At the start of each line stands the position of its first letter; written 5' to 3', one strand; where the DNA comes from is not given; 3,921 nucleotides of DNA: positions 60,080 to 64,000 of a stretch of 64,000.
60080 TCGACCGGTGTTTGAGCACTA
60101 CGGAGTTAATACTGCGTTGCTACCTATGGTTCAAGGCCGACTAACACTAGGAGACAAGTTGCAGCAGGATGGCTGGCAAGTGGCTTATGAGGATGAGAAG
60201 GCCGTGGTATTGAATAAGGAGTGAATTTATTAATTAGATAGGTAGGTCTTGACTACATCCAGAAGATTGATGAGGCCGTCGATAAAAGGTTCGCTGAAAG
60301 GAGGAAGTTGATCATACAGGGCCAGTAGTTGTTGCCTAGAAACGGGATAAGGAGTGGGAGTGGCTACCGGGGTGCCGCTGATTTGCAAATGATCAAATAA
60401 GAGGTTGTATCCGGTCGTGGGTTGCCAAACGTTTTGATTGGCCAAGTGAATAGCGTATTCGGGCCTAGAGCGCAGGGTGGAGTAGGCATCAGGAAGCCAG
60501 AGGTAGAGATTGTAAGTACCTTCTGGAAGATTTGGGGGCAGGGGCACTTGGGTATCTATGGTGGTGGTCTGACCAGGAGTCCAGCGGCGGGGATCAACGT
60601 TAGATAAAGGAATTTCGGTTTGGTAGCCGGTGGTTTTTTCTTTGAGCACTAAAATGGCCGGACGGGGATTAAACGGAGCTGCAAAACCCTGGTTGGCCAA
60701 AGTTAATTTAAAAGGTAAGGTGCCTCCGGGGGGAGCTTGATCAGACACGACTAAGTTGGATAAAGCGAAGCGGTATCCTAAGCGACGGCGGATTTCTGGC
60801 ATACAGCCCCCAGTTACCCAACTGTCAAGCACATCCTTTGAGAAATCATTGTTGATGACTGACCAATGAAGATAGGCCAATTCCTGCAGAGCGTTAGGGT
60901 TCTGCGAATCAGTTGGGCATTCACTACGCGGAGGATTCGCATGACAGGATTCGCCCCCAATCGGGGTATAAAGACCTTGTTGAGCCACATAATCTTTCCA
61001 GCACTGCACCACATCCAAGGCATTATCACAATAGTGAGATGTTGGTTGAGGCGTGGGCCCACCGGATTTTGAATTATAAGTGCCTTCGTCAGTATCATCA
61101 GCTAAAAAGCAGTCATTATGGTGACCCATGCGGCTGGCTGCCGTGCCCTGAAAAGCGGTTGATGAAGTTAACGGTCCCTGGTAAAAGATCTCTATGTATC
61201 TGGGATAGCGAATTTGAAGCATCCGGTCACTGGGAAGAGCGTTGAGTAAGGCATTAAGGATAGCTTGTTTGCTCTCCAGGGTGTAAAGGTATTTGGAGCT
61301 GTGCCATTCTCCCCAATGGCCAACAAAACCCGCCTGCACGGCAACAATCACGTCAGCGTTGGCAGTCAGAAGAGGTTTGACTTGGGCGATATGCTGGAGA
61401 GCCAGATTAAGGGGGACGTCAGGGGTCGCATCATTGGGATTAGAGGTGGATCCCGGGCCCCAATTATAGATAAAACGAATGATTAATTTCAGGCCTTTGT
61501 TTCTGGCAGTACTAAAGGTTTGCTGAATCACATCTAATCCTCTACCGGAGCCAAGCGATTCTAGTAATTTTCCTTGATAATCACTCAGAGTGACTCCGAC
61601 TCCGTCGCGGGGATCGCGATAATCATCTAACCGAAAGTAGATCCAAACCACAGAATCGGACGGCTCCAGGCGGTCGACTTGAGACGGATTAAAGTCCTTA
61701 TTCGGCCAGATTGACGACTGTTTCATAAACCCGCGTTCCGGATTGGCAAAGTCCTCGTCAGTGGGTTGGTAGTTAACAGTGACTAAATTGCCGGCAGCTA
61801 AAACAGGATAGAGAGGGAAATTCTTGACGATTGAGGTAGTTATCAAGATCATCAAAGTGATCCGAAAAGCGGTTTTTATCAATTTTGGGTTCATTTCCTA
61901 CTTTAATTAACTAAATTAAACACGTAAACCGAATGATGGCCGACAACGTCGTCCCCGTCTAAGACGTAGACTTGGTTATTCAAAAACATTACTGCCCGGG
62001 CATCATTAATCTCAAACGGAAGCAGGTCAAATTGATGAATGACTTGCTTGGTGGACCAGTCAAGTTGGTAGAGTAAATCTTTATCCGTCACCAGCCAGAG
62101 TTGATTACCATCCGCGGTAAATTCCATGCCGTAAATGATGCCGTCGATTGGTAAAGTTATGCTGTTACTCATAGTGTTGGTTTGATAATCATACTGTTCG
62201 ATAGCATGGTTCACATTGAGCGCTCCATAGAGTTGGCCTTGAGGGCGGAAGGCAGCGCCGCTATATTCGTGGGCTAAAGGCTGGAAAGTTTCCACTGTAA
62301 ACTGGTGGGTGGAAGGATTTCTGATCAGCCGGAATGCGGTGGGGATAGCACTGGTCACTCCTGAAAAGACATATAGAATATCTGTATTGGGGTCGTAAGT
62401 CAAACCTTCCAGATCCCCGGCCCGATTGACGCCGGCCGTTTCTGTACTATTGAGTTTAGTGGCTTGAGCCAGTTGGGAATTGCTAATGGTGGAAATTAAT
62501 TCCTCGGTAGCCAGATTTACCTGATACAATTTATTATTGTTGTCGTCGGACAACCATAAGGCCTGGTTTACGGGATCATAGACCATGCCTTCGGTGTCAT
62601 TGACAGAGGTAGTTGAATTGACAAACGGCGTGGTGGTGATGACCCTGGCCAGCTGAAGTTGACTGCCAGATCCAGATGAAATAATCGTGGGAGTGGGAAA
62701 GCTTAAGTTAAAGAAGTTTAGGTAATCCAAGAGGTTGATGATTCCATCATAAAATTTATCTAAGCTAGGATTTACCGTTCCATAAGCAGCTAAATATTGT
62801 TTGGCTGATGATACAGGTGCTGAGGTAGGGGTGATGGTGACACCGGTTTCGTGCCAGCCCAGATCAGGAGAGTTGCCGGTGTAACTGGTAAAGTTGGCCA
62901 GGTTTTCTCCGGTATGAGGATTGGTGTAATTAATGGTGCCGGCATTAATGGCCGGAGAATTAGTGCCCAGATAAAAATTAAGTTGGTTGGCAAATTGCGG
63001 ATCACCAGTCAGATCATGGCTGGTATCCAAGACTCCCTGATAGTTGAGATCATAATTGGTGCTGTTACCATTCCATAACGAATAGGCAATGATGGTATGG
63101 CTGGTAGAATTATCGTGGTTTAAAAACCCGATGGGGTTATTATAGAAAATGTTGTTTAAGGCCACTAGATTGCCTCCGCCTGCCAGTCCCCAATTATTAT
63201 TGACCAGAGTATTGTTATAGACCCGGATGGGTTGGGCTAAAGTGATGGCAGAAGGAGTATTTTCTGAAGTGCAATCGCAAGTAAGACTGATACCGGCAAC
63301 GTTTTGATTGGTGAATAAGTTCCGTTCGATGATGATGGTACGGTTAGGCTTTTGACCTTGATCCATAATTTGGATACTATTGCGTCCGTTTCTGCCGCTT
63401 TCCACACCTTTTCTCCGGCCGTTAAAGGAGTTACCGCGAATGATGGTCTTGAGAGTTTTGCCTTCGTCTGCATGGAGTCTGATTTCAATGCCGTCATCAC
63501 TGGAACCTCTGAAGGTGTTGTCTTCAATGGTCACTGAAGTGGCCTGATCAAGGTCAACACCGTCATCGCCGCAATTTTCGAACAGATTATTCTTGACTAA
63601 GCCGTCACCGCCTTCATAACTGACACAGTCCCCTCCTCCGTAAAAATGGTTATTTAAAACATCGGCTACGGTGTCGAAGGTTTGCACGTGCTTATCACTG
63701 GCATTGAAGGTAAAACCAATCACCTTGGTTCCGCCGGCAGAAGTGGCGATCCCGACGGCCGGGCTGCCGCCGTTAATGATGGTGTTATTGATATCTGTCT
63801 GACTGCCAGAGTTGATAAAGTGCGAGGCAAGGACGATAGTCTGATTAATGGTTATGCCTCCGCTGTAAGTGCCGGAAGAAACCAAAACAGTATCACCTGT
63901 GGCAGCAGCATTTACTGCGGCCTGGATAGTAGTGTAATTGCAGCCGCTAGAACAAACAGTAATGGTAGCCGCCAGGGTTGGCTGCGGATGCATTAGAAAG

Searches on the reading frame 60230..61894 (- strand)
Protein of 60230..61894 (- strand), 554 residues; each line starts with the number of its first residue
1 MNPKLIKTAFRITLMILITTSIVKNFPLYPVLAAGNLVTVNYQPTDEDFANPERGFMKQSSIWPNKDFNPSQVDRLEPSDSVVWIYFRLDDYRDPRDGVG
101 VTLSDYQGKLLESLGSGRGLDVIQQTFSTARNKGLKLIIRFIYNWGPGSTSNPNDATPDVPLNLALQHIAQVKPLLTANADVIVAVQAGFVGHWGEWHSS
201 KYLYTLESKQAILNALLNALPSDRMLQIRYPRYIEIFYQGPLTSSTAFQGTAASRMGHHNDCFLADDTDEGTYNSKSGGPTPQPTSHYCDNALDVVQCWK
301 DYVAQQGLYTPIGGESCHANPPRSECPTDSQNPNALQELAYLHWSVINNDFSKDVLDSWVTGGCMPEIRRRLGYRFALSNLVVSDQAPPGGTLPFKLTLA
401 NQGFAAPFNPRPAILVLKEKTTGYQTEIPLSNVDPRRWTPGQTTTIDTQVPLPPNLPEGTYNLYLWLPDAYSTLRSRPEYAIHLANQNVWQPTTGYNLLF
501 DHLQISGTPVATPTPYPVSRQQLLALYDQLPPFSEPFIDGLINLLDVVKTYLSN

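Call 10: search_protein_families(library=pfam, proteins=[window:60230-61894:-], max_evalue=0.001)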
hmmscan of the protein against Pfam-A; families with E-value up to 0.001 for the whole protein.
window:60230-61894:- (554 aa): 2 families
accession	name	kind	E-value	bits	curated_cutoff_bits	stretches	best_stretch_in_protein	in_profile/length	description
PF16116.10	DUF4832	-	1.5e-63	214.9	29.2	1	255-486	1-216/216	Domain of unknown function (DUF4832)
PF16173.10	DUF4874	-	3.2e-36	124.8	30.1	1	51-232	1-158/159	Domain of unknown function (DUF4874)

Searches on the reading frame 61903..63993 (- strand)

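Call 10: search_protein_families(library=pfam, proteins=[window:61903-63993:-], max_evalue=0.001)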
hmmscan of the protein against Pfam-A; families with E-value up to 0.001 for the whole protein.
window:61903-63993:- (696 aa): 3 families
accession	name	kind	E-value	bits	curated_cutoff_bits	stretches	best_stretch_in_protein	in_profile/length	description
PF13229.12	Beta_helix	-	3.4e-12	46.7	25.9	2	60-199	5-144/158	Right handed beta helix region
PF13449.12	Phytase-like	-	4.4e-07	30.5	27.6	1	447-543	45-141/284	Esterase-like activity of phytase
PF06977.17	SdiA-regulated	-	0.00038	20.1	21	0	467-544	121-190/249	SdiA-regulated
